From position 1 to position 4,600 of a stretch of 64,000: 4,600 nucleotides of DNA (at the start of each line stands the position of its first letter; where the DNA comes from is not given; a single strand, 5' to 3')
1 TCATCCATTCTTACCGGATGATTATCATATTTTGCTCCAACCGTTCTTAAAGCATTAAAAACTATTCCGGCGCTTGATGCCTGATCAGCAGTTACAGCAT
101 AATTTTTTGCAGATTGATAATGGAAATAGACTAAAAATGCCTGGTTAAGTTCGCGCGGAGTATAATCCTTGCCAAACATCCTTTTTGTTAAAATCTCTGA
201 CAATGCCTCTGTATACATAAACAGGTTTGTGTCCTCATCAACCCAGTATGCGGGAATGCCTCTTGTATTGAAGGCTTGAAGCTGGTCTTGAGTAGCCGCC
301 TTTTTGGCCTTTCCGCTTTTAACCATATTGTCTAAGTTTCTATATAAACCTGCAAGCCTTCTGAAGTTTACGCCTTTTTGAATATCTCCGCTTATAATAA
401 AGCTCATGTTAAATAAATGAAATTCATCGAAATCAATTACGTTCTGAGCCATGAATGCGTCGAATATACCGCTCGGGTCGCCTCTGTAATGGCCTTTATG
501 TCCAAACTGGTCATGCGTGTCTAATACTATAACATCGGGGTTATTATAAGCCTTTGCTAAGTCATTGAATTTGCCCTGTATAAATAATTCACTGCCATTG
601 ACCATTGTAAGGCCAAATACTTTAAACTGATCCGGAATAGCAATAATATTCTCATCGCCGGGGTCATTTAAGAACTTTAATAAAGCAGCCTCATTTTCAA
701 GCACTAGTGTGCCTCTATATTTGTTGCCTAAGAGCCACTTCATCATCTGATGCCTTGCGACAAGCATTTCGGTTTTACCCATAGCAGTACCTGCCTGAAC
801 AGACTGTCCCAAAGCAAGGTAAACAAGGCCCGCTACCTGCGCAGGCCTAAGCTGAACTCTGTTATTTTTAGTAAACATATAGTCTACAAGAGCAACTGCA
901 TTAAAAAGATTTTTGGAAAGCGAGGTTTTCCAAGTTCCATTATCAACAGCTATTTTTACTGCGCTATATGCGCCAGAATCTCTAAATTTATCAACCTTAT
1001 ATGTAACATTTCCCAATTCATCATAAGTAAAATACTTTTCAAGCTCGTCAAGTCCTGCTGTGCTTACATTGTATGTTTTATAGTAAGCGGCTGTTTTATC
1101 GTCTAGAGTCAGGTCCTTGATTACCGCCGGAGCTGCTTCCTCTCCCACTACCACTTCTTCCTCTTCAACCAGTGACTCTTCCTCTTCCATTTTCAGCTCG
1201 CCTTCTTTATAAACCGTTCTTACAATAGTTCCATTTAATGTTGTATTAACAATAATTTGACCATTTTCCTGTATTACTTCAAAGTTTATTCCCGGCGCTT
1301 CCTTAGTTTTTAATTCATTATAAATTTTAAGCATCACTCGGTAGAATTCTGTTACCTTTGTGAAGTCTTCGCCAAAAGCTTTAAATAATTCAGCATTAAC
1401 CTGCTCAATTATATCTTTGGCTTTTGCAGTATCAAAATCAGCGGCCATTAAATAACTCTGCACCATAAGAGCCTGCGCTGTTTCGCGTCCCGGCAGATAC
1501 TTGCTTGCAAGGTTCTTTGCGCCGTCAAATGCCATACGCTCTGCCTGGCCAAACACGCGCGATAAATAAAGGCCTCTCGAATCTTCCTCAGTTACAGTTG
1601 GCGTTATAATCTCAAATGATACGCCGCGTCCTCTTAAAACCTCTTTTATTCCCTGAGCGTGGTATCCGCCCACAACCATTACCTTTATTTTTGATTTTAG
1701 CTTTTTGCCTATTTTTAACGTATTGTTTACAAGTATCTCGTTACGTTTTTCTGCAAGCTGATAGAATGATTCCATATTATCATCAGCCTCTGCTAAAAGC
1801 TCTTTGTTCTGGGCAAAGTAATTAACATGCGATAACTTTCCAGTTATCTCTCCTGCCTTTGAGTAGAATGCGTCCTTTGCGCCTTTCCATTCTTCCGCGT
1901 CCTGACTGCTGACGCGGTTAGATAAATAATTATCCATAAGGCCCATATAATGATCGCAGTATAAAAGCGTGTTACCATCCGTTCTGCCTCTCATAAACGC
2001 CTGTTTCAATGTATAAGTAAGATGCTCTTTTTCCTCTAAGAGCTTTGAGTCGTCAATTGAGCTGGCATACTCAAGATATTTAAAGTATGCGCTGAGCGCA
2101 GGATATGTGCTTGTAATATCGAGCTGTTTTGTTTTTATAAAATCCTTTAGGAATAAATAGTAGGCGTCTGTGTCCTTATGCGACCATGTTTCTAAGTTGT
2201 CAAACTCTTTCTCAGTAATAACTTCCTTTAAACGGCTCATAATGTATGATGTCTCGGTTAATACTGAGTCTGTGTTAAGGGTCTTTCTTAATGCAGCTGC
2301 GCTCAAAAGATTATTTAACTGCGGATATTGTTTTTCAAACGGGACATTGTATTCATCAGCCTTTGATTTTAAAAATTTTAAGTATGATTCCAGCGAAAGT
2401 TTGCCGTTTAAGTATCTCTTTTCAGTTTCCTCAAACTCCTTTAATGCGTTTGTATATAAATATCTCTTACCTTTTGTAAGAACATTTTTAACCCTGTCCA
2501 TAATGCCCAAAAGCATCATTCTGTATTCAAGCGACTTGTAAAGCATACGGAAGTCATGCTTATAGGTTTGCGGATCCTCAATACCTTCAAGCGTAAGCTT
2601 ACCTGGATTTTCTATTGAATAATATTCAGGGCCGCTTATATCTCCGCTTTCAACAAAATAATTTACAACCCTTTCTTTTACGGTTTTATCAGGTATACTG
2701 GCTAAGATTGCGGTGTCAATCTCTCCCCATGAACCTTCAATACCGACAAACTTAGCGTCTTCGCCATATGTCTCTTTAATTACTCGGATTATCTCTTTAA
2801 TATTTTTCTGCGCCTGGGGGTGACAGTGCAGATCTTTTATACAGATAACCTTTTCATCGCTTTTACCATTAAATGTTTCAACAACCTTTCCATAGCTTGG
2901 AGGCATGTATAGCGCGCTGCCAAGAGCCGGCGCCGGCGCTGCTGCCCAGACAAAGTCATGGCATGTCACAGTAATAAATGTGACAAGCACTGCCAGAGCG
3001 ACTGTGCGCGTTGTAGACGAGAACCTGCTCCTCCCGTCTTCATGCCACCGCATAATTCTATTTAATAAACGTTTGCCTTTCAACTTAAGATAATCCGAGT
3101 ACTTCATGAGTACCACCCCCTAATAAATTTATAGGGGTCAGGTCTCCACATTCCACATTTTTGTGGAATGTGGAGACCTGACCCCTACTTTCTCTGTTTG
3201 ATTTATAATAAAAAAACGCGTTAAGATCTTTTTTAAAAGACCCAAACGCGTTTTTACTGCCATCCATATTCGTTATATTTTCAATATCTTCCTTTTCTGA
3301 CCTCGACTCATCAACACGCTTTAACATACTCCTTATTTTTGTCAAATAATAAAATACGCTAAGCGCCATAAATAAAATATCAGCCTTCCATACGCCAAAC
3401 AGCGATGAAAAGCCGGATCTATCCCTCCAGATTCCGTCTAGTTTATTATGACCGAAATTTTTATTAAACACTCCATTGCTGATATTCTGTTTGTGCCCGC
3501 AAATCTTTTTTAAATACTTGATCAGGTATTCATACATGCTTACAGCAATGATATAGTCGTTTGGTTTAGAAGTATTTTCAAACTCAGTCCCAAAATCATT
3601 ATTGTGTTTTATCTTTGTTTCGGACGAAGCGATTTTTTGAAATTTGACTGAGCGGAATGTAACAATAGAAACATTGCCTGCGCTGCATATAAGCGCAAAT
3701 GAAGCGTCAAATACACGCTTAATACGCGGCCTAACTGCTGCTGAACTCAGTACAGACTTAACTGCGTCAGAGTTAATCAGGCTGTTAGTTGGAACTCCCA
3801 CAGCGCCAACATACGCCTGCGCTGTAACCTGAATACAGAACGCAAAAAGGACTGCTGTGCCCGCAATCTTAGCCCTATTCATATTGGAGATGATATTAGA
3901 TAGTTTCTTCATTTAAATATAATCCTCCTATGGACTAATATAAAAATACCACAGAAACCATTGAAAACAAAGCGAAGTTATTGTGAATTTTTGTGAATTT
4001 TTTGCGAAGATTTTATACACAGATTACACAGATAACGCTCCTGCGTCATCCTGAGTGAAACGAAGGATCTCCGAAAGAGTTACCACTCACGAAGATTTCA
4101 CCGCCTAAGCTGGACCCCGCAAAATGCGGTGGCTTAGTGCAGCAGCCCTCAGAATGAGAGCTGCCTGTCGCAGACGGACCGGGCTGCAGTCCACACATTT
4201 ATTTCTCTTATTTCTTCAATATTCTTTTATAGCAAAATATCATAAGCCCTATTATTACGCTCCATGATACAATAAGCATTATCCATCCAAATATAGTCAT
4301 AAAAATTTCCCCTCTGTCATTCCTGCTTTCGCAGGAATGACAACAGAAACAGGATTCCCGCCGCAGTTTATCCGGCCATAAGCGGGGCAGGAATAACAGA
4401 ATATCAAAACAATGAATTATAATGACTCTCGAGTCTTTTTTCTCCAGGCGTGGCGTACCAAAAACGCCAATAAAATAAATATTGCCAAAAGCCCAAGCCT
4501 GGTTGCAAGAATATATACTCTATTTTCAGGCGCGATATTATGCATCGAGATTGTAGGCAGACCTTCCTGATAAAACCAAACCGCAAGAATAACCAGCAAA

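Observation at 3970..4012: Roughly 40-bp conserved upstream element shared by two distant secreted-protein genes (second copy at 40651..40692)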

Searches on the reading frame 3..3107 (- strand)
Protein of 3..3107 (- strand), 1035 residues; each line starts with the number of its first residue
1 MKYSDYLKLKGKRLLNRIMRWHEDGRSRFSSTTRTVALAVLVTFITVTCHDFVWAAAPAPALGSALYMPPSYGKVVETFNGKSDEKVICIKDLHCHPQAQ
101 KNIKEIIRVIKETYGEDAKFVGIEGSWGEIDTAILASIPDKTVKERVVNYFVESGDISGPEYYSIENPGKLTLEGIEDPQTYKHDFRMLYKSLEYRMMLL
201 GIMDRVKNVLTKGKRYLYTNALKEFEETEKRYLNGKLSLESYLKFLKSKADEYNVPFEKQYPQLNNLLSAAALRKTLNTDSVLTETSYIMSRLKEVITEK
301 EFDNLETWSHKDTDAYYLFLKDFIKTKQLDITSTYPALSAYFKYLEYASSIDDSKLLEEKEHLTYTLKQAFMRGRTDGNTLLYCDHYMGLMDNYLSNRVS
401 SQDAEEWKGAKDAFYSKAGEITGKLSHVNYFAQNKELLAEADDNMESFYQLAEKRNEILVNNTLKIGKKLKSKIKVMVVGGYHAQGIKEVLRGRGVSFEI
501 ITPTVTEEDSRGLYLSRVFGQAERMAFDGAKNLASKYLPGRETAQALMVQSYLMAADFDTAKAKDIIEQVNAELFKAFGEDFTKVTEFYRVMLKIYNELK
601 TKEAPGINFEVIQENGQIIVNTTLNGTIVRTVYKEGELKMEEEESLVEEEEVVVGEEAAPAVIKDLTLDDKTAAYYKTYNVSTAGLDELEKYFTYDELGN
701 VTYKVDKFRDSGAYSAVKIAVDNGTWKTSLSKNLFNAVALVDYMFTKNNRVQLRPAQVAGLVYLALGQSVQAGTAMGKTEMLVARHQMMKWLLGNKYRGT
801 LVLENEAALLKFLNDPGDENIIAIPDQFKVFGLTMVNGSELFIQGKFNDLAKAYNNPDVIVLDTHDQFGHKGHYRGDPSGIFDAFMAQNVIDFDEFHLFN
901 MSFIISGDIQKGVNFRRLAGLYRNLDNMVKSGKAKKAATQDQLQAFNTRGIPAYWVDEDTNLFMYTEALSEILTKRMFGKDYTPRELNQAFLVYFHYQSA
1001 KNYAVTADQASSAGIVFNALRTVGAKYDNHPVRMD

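Call 46: search_protein_families(library=pfam, proteins=[window:3-3107:-], max_evalue=0.001)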
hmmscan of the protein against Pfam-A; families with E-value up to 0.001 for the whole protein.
window:3-3107:- (1035 aa): 0 families

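Call 47: search_protein_families(library=ncbifam, proteins=[window:3-3107:-], max_evalue=0.01)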
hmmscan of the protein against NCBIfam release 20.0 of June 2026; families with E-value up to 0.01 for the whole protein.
window:3-3107:- (1035 aa): 0 families

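Call 68: search_solved_structures(query=window:3-3107:-, max_evalue=0.1)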
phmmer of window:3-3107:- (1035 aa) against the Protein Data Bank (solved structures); distinct sequences matched with E-value up to 0.1: 0.

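Call 83: search_protein_families(library=phrogs, proteins=[window:3-3107:-], max_evalue=0.001)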
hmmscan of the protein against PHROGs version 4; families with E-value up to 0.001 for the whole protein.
window:3-3107:- (1035 aa): 0 families

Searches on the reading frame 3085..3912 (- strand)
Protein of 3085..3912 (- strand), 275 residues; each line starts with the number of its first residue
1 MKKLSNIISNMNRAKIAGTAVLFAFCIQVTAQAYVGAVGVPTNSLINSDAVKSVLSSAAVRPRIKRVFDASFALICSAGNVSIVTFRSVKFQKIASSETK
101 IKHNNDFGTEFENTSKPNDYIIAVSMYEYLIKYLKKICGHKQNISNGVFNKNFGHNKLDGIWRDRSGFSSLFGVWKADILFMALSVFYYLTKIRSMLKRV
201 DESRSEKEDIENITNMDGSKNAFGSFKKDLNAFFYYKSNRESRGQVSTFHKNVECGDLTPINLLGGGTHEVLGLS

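Call 8: search_protein_families(library=pfam, proteins=[window:3085-3912:-], max_evalue=0.01)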
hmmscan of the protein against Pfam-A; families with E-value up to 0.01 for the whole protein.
window:3085-3912:- (275 aa): 0 families

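Call 16: find_encoding_contigs(protein=window:3085-3912:-, flank=5000, max_places=8)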
Protein window:3085-3912:- (275 aa): no gene with exactly this product is on record in the collection.

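Call 27: find_homologous_proteins(query=window:3085-3912:-, max_evalue=0.001)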
Query window:3085-3912:- (275 aa): 1 proteins with E <= 0.001 among 886 candidates.
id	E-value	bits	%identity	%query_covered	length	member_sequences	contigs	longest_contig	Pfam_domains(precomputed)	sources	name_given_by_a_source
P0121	2.0e-177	606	100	100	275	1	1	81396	-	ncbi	ncbi:MAG: hypothetical protein ABH857_02020 [Elusimicrobiota bacterium]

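Call 47: search_protein_families(library=ncbifam, proteins=[window:3085-3912:-], max_evalue=0.01)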
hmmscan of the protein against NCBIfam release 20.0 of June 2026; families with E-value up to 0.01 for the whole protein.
window:3085-3912:- (275 aa): 0 families

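Call 70: search_solved_structures(query=window:3085-3912:-, max_evalue=1)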
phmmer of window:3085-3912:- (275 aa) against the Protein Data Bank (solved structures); distinct sequences matched with E-value up to 1: 0.

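Call 83: search_protein_families(library=phrogs, proteins=[window:3085-3912:-], max_evalue=0.001)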
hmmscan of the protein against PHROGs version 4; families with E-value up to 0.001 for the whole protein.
window:3085-3912:- (275 aa): 0 families

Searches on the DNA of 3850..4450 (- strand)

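Call 42: search_rna_families(source=window, start=3850, end=4450, threshold=evalue, max_evalue=1)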
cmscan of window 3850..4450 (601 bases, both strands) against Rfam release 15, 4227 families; matches with E-value up to 1: 0.
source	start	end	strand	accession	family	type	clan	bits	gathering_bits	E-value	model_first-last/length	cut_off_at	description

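Call 84: search_dna_similar(query=window:3913-4015:-, collection=phages, mode=distant, max_evalue=1, max_rows=10)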
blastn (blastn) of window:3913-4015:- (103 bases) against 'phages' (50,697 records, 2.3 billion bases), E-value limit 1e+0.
Records with a match: 7; places in all: 7; records where one place covers at least 80% of the query: 0.
Best place of each record, by identity: 95-99% 7.
By first word of the organism name: Flavobacterium 2; Enterobacter 2; Staphylococcus 2; Klebsiella 1.
By host as written in the record: Flavobacterium sp. LMO8 2; Staphylococcus chromogenes 2; Enterobacter cloacae 30345 1; Klebsiella pneumoniae 1; Enterobacter cloacae KMB536 1.
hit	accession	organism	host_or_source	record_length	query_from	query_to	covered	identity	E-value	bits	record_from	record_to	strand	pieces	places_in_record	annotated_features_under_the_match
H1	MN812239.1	Flavobacterium phage vB_FspS_tant8-1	Flavobacterium sp. LMO8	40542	37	61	24%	96.0%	8e-2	42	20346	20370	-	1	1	hypothetical protein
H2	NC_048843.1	Flavobacterium phage vB_FspS_tant8-1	Flavobacterium sp. LMO8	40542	37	61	24%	96.0%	8e-2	42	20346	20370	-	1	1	virion structural protein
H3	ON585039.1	Enterobacter phage Entb_43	Enterobacter cloacae 30345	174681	14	38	24%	96.0%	1e+0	38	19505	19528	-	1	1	hypothetical protein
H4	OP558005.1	Klebsiella phage vB_KpnM_VPA32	Klebsiella pneumoniae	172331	14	38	24%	96.0%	1e+0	38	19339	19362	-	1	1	homing endonuclease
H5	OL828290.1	Enterobacter phage vB-EclM_KMB19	Enterobacter cloacae KMB536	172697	14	38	24%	96.0%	1e+0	38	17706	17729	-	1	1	homing endonuclease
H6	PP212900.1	Staphylococcus phage PT1-1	Staphylococcus chromogenes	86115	64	86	22%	95.7%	1e+0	38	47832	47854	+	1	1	hypothetical protein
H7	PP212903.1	Staphylococcus phage PT94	Staphylococcus chromogenes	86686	64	86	22%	95.7%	1e+0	38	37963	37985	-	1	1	hypothetical protein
